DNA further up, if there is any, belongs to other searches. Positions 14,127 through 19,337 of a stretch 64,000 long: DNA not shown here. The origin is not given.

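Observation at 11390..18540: A ~19-20-aa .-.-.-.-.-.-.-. repeat fills two adjacent giant T4SS proteins, including VirB10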

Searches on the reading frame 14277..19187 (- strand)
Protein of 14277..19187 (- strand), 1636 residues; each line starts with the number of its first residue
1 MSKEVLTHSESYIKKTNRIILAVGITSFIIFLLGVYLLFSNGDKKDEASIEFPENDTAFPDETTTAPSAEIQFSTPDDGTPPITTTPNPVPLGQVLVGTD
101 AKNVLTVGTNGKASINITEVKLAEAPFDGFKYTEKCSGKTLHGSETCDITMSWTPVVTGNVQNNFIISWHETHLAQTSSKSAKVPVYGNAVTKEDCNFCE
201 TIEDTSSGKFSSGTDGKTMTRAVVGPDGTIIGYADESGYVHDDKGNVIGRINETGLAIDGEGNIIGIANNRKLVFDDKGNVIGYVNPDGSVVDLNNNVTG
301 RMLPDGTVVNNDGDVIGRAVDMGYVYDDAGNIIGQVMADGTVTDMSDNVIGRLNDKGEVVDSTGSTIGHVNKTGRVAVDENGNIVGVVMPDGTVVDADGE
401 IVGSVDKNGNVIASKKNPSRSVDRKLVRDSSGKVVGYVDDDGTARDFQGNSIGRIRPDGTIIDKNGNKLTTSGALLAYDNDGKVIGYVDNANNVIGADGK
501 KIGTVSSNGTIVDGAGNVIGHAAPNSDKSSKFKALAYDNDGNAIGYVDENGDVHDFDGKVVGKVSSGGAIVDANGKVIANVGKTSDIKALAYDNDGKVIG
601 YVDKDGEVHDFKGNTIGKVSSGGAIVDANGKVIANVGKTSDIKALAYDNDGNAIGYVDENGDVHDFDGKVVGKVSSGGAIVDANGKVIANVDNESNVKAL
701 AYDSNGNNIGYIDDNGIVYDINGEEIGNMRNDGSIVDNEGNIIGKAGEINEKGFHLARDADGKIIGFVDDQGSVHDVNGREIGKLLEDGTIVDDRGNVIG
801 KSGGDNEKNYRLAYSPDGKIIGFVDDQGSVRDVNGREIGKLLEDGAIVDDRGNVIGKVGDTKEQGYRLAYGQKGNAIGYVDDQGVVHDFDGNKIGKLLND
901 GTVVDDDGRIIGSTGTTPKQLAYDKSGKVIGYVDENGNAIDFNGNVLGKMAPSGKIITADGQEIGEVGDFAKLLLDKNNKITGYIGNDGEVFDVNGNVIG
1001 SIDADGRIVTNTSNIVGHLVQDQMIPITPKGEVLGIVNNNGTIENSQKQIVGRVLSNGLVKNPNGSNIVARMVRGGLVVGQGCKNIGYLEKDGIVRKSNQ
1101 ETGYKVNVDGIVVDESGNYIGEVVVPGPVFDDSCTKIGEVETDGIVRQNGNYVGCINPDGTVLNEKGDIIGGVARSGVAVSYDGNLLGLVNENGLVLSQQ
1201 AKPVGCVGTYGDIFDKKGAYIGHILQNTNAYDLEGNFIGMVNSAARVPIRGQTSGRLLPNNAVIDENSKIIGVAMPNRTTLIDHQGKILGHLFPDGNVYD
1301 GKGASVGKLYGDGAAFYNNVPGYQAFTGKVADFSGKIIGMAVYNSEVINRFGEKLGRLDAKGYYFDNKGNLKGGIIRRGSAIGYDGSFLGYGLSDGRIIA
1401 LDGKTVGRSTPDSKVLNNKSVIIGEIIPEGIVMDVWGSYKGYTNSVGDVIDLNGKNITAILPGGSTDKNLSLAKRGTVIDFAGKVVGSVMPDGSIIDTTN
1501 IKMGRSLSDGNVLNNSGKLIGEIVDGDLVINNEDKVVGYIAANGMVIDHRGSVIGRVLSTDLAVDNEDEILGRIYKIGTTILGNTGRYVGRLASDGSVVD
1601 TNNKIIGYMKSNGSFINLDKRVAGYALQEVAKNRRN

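Call 5: search_protein_families(library=pfam, proteins=[window:14277-19187:-], max_evalue=0.01)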
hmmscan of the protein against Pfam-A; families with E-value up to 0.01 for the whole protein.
window:14277-19187:- (1636 aa): 11 families
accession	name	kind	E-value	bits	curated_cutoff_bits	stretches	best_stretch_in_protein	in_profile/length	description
PF21785.3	Bflower_2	-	4.6e-105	345.7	38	14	537-640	5-100/112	5-fold beta-flower protein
PF21784.3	Bflower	-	2.5e-58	195.9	25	6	646-697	20-69/116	4-fold beta flower protein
PF12396.14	DUF3659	-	3e-47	158.7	24.8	4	322-371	11-56/61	Protein of unknown function (DUF3659)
PF05593.20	RHS_repeat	-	1.3e-05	25.9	22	0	293-342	2-38/38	RHS Repeat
PF12894.13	ANAPC4_WD40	-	1.8e-05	25.3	22.9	0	581-610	35-64/91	Anaphase-promoting complex subunit 4 WD40 domain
PF15780.11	ASH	-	0.00048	20.7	27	1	88-163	12-84/98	Abnormal spindle-like microcephaly-assoc'd, ASPM-SPD-2-Hydin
PF25455.1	Beta-barrel_CAF17_C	-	0.001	19.2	25.7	0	948-968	12-32/70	CAF17, C-terminal beta-barrel domain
PF22942.1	DUF7025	-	0.0016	19.1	27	0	583-614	54-85/100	Domain of unknown function (DUF7025)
PF23389.1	Beta-prop_WDR19_1st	-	0.0038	16.7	27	0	679-715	23-59/325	WDR19 first beta-propeller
PF23623.1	GBD_IRG7_N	-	0.0063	17.1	27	0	422-471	3-52/95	IRG7 N-terminal galactose binding domain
PF22544.2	HYDIN_VesB_CFA65-like_Ig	-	0.008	16.8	25.5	0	88-171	8-88/100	HYDIN/CFA65/VesB-like, Ig-like domain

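Call 12: find_encoding_contigs(protein=window:14277-19187:-, flank=10000, max_places=6)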
Protein window:14277-19187:- (1636 aa): no gene with exactly this product is on record in the collection.

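Call 17: find_homologous_proteins(query=window:14277-19187:-, max_evalue=0.00001)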
Query window:14277-19187:- (1636 aa): 803 proteins with E <= 0.00001 among 8000 candidates; the best 120 are listed.
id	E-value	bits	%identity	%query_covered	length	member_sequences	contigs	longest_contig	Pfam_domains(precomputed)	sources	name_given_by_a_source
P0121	0.0e+0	1361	40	100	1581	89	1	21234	PF21784.4,PF05593.20,PF12396.15,PF21785.4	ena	-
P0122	0.0e+0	1241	49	54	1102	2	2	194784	PF21784.4,PF05593.20,PF12396.15,PF21785.4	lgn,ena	-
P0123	0.0e+0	1224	48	54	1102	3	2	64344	PF15780.12,PF21784.4,PF05593.20,PF12396.15,PF21785.4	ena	-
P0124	0.0e+0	1219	48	54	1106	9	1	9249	PF21784.4,PF05593.20,PF12396.15,PF21785.4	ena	-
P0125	0.0e+0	1210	48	54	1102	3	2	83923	PF21784.4,PF05593.20,PF12396.15,PF21785.4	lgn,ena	-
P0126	0.0e+0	1194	47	54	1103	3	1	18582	PF21784.4,PF05593.20,PF12396.15,PF21785.4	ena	-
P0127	0.0e+0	1167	40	69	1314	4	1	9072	PF21784.4,PF05593.20,PF12396.15,PF21785.4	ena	-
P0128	0.0e+0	1159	42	71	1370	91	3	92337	PF21784.4,PF05593.20,PF12396.15,PF21785.4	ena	-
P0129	0.0e+0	1156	42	71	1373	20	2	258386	PF21784.4,PF05593.20,PF12396.15,PF21785.4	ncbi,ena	-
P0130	0.0e+0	1140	41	63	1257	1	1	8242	PF21784.4,PF05593.20,PF12396.15,PF21785.4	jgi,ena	-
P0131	0.0e+0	1140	46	54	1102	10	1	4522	PF21784.4,PF05593.20,PF12396.15,PF21785.4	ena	-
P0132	0.0e+0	1139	39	78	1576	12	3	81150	PF21784.4,PF05593.20,PF12396.15,PF21785.4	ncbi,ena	-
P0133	0.0e+0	1127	40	74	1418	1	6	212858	PF21784.4,PF05593.20,PF12396.15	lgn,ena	-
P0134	0.0e+0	1101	45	49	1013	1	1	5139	PF21784.4,PF05593.20,PF12396.15,PF21785.4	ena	-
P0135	0.0e+0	1090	39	64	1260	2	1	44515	PF21784.4,PF05593.20,PF12396.15,PF21785.4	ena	-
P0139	0.0e+0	1076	41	64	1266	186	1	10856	PF21784.4,PF05593.20,PF12396.15,PF21785.4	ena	-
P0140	0.0e+0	1073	40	64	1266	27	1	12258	PF21784.4,PF05593.20,PF12396.15,PF21785.4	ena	-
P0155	9.6e-237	807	29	100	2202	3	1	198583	PF21784.4,PF05593.20,PF12396.15,PF21785.4,PF03743.20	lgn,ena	-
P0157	4.2e-229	782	28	100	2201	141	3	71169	PF21784.4,PF05593.20,PF12396.15,PF21785.4,PF03743.20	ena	-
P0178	3.9e-155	536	27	99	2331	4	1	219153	PF21784.4,PF05593.20,PF12396.15,PF21785.4,PF03743.20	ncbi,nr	ncbi:MAG: hypothetical protein J6Y03_00245 [Alphaproteobacteria bacterium]|nr:hypothetical protein [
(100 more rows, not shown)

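Call 23: find_encoding_contigs(protein=P0178, flank=10000, max_places=2)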
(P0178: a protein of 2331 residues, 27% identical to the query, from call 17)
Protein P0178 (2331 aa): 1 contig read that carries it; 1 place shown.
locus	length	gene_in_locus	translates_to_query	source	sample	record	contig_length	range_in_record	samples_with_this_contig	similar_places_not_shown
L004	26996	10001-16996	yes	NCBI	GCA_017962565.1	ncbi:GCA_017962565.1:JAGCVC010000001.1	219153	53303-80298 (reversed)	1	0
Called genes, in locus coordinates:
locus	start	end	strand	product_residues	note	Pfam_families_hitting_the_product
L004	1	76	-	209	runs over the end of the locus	-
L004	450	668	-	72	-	-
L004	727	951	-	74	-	PF01197:Ribosomal_L31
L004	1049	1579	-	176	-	-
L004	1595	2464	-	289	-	PF00459:Inositol_P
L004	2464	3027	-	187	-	PF08207:EFP_N, PF01132:EFP, PF09285:Elong-fact-P_C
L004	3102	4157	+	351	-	PF00152:tRNA-synt_2, PF01409:tRNA-synt_2d (faint)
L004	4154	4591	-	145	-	PF01814:Hemerythrin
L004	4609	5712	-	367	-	PF01926:MMR_HSR1, PF02421:FeoB_N, PF06071:YchF-GTPase_C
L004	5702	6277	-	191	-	PF01195:Pept_tRNA_hydro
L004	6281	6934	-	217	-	PF01386:Ribosomal_L25p, PF14693:Ribosomal_TL5_C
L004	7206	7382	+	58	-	-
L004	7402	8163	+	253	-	PF04335:VirB8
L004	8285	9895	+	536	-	PF03524:CagX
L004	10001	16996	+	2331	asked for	PF12396:DUF3659 (faint), PF05593:RHS_repeat (faint), PF21785:Bflower_2, PF21784:Bflower (weak), PF21785:Bflower_2 (weak), PF03743:TrbI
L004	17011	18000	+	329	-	PF00437:T2SSE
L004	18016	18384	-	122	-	-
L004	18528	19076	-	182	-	PF02224:Cytidylate_kin (weak), PF13189:Cytidylate_kin2, PF13238:AAA_18, PF13207:AAA_17, PF02224:Cytidylate_kin (weak)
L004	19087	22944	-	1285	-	PF05170:AsmA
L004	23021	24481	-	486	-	PF02386:TrkH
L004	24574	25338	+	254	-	PF01026:TatD_DNase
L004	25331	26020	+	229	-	PF00899:ThiF, PF13241:NAD_binding_7 (weak)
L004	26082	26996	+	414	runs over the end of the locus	-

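Call 24: find_encoding_contigs(protein=P0155, flank=10000, max_places=2)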
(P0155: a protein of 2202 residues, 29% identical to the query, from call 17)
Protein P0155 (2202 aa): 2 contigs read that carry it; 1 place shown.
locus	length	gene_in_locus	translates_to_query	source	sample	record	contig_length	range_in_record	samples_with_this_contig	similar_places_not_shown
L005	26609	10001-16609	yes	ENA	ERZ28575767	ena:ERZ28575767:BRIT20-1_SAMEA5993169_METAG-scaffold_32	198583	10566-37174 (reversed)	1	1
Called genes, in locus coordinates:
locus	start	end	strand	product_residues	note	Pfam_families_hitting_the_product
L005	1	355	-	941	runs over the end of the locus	PF02739:5_3_exonuc_N, PF01367:5_3_exonuc, PF01612:DNA_pol_A_exo1, PF00476:DNA_pol_A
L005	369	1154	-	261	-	PF01066:CDP-OH_P_transf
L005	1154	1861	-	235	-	PF02666:PS_Dcarbxylase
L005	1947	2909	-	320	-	PF19077:Big_13 (faint), PF17936:Big_6 (faint), PF01476:LysM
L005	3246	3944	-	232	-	PF12697:Abhydrolase_6, PF00561:Abhydrolase_1, PF12146:Hydrolase_4 (weak)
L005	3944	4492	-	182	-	PF00857:Isochorismatase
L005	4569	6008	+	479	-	PF00270:DEAD, PF04851:ResIII, PF00271:Helicase_C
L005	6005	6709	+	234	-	PF02230:Abhydrolase_2, PF01738:DLH (faint), PF00326:Peptidase_S9 (faint), PF00756:Esterase (weak)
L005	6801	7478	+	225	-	PF04335:VirB8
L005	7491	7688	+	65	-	-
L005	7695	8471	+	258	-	PF04335:VirB8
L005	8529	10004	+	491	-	PF03524:CagX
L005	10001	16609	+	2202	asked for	PF21784:Bflower (faint), PF05593:RHS_repeat (faint), PF12396:DUF3659 (faint), PF21785:Bflower_2, PF03743:TrbI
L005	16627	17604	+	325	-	PF00437:T2SSE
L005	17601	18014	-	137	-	PF07309:FlaF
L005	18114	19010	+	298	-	-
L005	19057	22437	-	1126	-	PF07690:MFS_1, PF01553:Acyltransferase, PF00501:AMP-binding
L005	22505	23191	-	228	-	PF00072:Response_reg, PF00486:Trans_reg_C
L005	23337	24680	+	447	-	PF00006:ATP-synt_ab, PF18269:T3SS_ATPase_C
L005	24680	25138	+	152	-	PF02050:FliJ (weak)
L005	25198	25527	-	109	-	PF07309:FlaF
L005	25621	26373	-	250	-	PF02107:FlgH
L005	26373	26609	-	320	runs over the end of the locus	PF08666:SAF, PF13144:ChapFlgA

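Call 81: list_cluster_members(proteins=[P0121, P0139, P0128, P0011, P0157])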
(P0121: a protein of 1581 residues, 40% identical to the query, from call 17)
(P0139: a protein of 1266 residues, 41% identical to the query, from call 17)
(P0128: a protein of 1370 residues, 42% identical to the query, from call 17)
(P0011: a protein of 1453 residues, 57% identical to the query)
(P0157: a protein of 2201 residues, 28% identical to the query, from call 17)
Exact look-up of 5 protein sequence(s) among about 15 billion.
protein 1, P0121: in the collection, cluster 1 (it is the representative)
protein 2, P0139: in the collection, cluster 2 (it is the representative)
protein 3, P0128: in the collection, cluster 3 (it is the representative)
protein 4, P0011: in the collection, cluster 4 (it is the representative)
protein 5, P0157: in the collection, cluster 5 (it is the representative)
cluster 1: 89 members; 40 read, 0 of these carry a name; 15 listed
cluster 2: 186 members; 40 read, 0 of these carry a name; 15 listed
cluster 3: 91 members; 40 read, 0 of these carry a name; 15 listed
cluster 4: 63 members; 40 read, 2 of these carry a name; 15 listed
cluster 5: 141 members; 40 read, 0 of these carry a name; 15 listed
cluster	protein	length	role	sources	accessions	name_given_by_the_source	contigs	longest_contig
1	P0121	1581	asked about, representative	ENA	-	-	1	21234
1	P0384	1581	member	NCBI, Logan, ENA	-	-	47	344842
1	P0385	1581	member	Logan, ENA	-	-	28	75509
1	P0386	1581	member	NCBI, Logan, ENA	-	-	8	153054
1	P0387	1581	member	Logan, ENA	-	-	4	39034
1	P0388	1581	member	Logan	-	-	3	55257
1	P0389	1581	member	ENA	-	-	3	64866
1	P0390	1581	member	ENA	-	-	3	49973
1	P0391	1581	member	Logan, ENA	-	-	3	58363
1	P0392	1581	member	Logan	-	-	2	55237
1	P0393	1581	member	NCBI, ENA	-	-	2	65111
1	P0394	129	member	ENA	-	-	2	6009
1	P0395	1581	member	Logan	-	-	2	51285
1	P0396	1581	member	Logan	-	-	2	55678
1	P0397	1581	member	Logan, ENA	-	-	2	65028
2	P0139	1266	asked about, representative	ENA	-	-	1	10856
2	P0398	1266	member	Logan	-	-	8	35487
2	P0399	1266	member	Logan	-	-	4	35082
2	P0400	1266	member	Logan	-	-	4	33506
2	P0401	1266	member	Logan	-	-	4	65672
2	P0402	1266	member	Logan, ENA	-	-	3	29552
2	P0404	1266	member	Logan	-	-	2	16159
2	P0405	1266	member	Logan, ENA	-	-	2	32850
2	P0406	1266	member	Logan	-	-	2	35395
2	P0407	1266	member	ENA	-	-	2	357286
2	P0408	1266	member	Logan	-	-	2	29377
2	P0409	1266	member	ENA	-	-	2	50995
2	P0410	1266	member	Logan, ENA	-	-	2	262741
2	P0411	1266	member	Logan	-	-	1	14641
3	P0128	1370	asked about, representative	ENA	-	-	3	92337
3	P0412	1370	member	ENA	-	-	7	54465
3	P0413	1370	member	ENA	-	-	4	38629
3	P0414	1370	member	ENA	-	-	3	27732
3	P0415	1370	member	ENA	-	-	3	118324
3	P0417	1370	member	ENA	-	-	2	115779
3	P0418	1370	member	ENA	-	-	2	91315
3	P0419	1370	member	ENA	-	-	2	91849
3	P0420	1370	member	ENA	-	-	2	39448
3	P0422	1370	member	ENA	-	-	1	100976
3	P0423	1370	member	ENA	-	-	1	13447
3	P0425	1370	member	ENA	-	-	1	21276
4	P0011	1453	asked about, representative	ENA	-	-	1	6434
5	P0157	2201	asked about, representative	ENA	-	-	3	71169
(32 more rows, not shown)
